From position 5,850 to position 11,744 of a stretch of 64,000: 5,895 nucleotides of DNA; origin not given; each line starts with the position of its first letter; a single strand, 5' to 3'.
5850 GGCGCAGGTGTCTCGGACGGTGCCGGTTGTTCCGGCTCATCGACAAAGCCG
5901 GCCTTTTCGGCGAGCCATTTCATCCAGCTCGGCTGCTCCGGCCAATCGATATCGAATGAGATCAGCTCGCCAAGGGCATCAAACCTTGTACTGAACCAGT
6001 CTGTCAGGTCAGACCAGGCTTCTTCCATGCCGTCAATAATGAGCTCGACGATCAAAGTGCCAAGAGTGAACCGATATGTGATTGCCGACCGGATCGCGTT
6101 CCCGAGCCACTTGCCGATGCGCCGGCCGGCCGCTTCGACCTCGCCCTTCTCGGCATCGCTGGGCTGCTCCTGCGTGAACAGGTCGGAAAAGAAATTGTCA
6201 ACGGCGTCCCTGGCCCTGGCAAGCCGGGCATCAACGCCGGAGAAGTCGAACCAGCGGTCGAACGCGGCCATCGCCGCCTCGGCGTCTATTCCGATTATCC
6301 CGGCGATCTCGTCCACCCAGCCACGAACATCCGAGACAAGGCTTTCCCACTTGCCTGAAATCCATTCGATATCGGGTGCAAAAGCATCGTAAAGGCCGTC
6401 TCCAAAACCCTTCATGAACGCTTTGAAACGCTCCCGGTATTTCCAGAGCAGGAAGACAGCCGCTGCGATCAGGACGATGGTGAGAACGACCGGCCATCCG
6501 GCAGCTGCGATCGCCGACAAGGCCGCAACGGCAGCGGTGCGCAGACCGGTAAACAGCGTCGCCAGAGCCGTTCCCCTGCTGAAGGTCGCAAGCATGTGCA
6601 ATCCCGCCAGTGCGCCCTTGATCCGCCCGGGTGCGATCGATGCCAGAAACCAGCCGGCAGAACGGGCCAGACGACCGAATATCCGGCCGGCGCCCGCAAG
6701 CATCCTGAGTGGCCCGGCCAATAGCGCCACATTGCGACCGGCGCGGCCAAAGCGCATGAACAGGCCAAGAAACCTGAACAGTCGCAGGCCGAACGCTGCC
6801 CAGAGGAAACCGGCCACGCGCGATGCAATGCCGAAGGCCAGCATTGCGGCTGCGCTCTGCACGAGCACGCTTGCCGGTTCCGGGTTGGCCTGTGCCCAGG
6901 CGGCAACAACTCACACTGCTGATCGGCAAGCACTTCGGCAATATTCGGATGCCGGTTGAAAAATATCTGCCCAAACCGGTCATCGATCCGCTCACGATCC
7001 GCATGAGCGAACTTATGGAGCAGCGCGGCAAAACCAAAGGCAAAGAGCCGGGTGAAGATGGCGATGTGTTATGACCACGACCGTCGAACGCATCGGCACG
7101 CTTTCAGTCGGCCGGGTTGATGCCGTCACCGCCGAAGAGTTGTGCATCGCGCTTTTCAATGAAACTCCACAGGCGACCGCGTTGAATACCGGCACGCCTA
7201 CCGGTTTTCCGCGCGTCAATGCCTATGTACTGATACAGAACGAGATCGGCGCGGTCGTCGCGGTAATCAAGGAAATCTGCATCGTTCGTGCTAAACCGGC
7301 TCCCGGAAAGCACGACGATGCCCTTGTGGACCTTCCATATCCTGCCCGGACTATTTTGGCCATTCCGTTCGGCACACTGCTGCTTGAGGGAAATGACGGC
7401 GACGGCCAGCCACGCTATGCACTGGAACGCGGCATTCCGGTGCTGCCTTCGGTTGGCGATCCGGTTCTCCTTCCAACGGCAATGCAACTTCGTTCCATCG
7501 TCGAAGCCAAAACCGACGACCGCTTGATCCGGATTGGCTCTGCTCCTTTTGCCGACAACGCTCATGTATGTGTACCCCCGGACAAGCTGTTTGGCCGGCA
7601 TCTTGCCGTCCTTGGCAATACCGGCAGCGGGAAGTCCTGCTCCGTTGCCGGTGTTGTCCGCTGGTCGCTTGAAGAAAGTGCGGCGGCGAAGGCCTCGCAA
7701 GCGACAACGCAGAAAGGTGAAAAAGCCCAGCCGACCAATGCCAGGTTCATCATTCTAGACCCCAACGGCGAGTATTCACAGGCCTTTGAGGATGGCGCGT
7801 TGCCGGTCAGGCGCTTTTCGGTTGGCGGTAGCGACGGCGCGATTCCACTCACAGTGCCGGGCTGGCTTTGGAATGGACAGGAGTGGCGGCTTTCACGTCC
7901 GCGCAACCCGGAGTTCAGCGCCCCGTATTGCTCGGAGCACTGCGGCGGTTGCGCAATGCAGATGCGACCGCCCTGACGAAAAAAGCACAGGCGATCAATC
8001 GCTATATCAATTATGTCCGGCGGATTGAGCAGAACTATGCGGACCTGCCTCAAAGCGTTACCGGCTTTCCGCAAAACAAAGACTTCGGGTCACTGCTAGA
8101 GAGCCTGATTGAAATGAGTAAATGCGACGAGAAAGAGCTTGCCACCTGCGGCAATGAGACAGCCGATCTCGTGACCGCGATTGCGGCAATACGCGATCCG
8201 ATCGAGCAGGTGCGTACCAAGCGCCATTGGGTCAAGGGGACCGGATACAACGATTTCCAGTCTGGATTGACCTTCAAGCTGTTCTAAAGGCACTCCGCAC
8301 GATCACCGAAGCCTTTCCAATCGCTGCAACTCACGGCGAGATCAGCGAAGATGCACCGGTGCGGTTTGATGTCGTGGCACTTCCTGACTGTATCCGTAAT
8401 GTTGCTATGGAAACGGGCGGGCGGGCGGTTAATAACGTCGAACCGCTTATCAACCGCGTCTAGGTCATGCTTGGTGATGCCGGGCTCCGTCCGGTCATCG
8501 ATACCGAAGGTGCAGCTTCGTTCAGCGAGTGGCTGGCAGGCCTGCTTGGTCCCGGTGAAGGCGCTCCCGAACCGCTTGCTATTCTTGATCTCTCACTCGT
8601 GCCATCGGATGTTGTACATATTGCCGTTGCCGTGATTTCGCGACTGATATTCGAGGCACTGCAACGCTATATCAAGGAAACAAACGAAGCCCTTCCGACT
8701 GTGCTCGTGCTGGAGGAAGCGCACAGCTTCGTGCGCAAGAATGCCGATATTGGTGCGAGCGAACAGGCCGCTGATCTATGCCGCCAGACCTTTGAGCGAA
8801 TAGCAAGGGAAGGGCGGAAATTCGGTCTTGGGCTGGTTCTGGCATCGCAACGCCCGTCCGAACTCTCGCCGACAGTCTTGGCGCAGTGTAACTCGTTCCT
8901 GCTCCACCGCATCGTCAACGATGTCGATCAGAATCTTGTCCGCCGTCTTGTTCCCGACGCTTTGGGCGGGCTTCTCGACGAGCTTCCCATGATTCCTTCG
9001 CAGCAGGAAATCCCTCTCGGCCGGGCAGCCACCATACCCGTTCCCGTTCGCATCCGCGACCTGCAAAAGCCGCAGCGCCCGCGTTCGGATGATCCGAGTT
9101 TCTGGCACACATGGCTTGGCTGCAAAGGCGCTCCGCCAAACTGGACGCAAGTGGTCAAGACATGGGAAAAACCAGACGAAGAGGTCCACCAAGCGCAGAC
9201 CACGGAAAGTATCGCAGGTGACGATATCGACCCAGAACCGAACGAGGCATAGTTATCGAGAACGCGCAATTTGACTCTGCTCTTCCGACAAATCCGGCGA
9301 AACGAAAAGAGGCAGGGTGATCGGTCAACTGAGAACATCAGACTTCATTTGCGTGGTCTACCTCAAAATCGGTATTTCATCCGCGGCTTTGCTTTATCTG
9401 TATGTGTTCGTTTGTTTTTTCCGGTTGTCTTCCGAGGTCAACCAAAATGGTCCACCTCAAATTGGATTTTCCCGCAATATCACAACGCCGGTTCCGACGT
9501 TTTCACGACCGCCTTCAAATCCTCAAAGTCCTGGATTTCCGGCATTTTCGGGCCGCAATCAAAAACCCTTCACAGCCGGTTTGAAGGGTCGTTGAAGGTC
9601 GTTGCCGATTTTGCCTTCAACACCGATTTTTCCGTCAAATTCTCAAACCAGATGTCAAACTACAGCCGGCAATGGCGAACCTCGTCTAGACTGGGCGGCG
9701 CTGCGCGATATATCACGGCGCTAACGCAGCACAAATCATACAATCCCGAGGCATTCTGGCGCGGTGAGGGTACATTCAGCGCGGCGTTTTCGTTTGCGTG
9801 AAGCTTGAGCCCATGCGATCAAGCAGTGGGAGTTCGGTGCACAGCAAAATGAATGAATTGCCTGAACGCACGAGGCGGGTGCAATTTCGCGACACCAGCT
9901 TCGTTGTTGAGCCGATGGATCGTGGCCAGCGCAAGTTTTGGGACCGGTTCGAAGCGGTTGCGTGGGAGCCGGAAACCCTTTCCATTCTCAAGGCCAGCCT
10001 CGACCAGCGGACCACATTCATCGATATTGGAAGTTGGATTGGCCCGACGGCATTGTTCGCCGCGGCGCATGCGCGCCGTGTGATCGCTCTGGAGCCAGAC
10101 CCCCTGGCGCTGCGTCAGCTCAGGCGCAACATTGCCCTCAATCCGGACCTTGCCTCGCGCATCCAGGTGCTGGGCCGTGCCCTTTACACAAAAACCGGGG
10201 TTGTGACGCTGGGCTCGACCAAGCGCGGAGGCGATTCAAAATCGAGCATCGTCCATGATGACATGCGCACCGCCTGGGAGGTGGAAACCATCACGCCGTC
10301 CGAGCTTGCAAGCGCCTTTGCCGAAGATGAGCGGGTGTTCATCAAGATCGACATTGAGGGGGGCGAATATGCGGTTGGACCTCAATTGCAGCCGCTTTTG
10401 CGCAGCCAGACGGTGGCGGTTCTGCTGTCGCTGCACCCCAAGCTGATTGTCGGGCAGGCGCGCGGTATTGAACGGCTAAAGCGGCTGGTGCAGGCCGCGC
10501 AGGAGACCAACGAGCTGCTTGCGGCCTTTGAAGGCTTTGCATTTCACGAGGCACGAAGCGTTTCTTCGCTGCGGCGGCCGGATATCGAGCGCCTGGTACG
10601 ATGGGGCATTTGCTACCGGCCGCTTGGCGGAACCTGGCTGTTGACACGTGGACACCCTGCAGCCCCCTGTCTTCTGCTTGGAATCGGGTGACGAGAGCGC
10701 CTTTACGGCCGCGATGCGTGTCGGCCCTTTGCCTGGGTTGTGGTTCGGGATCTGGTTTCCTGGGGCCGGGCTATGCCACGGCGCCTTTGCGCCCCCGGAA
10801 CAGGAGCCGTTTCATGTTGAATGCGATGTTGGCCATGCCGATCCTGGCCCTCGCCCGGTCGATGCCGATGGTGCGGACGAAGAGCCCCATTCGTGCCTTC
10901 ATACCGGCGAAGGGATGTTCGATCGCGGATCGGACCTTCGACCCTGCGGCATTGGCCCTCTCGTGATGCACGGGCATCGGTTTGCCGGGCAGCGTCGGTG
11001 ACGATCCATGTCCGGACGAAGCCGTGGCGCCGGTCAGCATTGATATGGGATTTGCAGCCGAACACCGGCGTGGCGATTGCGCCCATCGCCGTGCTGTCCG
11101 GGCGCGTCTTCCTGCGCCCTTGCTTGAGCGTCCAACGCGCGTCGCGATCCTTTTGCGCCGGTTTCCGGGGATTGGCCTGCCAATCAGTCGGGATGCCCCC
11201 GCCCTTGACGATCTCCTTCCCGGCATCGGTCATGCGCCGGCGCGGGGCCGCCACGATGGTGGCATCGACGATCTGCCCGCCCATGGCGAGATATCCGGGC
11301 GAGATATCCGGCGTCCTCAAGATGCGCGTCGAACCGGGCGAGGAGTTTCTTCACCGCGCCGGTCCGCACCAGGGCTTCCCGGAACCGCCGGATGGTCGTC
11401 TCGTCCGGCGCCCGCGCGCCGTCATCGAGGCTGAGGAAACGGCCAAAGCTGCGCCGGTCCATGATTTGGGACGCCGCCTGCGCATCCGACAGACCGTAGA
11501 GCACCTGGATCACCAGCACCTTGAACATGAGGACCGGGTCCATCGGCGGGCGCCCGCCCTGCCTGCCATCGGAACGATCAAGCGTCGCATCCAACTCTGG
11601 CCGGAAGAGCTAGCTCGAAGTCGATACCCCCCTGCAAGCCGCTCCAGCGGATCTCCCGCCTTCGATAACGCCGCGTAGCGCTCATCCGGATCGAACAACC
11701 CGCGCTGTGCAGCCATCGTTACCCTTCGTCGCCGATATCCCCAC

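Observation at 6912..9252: HerA-type defence-like ATPase is a pseudogene, and only the last ~53 codons of its upstream partner survive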

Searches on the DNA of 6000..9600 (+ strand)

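Call 9: search_dna_similar(query=window:6000-9600:+, collection=plasmids, mode=distant)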
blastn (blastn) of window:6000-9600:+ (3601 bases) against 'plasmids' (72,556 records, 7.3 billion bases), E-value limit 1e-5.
Records with a match: 14; places in all: 14; records where one place covers at least 80% of the query: 0.
Best place of each record, by identity: 60-80% 14.
By first word of the organism name: Bradyrhizobium 7; Methylocella 2; Sinorhizobium 2; Rhodococcus 2; Pseudarthrobacter 1.
By predicted mobility (MOB-suite, as given by PLSDB): mobilizable 7; conjugative 5; non-mobilizable 2.
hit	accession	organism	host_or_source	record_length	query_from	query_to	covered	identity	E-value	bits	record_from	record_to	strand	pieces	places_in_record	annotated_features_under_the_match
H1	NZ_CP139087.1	Methylocella tundrae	Single cell,tundra wetland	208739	2577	3109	15%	65.9%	7e-28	134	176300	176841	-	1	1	DUF87 domain-containing protein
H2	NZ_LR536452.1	Methylocella tundrae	-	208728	2577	3044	13%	66.5%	3e-26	130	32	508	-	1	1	DUF87 domain-containing protein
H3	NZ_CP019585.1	Sinorhizobium meliloti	Medicago arborea,tissue sample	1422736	2708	3028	9%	70.8%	3e-32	150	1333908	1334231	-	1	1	record has no annotation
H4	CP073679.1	Sinorhizobium meliloti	Medicago truncatula,cell culture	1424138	2708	3028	9%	70.8%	3e-32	150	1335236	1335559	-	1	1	none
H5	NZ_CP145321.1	Rhodococcus ruber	-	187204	2769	3014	7%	69.1%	4e-18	102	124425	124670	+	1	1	ATP-binding protein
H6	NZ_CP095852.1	Rhodococcus pyridinivorans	main river that flows through Guiyu town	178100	2771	2988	6%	69.7%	2e-16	97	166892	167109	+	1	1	ATP-binding protein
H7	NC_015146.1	Pseudarthrobacter phenanthrenivorans Sphe3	creosote-polluted soil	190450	2768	2958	5%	70.7%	2e-15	93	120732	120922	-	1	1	ATP-binding protein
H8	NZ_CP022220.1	Bradyrhizobium guangxiense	peanut,cell culture,roots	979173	1579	1673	3%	74.7%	1e-6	64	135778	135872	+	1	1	DUF87 domain-containing protein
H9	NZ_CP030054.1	Bradyrhizobium guangzhouense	Arachis hypogaea,Microbe,nodule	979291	1579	1673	3%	74.7%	1e-6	64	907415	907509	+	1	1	DUF87 domain-containing protein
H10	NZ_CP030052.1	Bradyrhizobium guangdongense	peanut,cell culture,roots of peanut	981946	1579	1673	3%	74.7%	1e-6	64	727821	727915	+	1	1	DUF87 domain-containing protein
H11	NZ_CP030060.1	Bradyrhizobium sp. CCBAU 53351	Arachis hypogaea,Microbe,nodule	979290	1579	1673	3%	74.7%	1e-6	64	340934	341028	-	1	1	DUF87 domain-containing protein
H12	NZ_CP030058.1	Bradyrhizobium guangdongense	Arachis hypogaea,Microbe,nodule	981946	1579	1673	3%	74.7%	1e-6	64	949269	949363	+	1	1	DUF87 domain-containing protein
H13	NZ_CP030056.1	Bradyrhizobium sp. CCBAU 53340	Arachis hypogaea,Microbe,nodule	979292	1579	1673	3%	74.7%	1e-6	64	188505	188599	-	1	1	DUF87 domain-containing protein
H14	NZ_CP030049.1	Bradyrhizobium sp. CCBAU 53338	Arachis hypogaea,Microbe,nodule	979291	1579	1673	3%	74.7%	1e-6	64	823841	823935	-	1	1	DUF87 domain-containing protein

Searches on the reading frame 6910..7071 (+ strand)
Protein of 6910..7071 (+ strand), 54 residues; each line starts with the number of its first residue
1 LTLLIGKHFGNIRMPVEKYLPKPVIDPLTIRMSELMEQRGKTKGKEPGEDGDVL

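Call 4: search_protein_families(library=pfam, proteins=[window:6910-7071:+], max_evalue=1)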
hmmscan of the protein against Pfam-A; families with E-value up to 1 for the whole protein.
seq(54 aa): 0 families

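Call 5: search_protein_families(library=padloc, proteins=[window:6910-7071:+], max_evalue=1)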
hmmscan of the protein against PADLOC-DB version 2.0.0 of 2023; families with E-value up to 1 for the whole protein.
seq(54 aa): 1 family
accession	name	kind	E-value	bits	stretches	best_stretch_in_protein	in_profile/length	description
PDLC04079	SIR2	-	1.6e-09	34.8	1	2-45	376-419/430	-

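Call 6: search_protein_families(library=ncbifam, proteins=[window:6910-7071:+], max_evalue=1)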
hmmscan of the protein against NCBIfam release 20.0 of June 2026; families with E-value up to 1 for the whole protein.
seq(54 aa): 0 families

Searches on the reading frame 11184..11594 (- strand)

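Call 18: search_protein_families(library=pfam, proteins=[window:11184-11594:-], max_evalue=0.01)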
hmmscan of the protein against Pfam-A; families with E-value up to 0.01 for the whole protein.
window:11184-11594:- (136 aa): 1 family
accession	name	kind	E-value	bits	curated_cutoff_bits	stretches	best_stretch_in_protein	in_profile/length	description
PF05598.16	DUF772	-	8.4e-19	67.8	23.1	1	14-87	1-73/74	Transposase domain (DUF772)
